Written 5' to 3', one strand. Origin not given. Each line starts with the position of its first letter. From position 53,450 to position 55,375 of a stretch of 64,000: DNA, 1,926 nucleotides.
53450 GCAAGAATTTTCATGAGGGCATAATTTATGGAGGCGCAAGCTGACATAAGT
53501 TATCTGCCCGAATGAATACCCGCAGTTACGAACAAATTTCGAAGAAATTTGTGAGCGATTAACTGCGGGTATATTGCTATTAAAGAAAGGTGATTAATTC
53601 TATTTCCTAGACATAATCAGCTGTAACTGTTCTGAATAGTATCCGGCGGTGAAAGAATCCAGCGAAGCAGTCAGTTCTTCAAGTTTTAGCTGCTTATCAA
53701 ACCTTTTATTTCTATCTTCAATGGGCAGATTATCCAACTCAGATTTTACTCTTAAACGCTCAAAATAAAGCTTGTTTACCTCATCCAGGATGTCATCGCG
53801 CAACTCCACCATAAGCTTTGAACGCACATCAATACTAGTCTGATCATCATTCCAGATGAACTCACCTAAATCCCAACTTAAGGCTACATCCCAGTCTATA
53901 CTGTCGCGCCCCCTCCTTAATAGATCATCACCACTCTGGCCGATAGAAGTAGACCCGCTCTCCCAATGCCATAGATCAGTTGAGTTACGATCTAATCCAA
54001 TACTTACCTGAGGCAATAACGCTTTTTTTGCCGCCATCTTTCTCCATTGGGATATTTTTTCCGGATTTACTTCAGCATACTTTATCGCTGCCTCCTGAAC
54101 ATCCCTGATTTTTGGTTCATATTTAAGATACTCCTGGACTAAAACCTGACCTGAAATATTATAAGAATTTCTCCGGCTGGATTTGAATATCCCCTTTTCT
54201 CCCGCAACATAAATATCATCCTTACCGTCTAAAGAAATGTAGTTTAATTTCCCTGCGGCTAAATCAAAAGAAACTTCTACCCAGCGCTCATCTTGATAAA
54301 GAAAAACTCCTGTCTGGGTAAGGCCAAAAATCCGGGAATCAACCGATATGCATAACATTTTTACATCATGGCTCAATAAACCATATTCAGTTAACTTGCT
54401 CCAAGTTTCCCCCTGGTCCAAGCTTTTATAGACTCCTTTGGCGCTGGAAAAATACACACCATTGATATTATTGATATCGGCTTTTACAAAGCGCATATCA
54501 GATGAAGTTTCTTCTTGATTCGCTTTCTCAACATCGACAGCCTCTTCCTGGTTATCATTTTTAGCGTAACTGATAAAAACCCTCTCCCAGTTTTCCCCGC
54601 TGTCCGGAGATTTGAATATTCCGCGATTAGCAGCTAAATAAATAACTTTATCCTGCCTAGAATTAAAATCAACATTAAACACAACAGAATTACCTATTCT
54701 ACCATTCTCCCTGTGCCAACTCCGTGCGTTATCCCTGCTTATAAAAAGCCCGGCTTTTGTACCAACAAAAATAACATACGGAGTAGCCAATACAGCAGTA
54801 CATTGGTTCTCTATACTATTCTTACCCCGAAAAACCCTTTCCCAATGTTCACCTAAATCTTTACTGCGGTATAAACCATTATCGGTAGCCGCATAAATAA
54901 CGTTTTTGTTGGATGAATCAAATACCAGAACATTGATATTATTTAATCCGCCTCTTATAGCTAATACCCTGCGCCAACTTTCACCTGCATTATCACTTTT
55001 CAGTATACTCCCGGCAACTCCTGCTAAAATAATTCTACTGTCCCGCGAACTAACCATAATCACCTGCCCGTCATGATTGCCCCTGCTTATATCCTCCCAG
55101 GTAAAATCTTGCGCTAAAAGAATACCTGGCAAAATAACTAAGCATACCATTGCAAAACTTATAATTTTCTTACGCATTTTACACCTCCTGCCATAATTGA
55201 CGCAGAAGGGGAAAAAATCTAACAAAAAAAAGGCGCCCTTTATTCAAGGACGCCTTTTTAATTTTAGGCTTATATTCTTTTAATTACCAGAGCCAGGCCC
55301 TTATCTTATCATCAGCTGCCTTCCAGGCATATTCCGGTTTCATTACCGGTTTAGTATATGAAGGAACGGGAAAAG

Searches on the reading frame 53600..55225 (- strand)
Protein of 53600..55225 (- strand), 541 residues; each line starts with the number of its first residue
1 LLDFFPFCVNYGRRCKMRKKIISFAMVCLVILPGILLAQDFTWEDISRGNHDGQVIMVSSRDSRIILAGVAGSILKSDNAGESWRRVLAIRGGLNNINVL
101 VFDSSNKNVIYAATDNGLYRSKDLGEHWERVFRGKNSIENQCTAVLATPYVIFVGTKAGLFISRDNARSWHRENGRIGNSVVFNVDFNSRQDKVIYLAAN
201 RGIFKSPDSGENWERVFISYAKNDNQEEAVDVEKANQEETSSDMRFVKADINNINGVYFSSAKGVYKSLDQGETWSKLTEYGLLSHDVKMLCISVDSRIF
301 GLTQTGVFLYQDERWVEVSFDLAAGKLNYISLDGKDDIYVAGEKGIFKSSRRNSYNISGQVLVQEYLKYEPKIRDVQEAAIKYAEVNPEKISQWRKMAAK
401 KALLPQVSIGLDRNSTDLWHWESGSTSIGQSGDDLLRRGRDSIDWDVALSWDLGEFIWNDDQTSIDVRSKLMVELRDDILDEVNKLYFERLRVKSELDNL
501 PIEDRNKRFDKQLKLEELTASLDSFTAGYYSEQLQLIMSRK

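Call 7: search_protein_families(library=pfam, proteins=[window:53600-55225:-], max_evalue=0.001)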
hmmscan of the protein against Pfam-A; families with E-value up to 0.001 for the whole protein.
window:53600-55225:- (541 aa): 4 families
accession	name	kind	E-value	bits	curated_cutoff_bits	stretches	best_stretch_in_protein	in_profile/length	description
PF15902.12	Sortilin-Vps10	-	1.2e-13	51.1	33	2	160-281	3-115/446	Sortilin, neurotensin receptor 3,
PF14870.12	PSII_BNR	-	2.9e-07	30.5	27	0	53-130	63-139/303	Photosynthesis system II assembly factor YCF48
PF02012.26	BNR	-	1e-05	25.2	27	0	266-277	1-12/12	BNR/Asp-box repeat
PF10647.15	Gmad1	-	0.00089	19.6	20.5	0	95-135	204-243/251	Lipoprotein LpqB beta-propeller domain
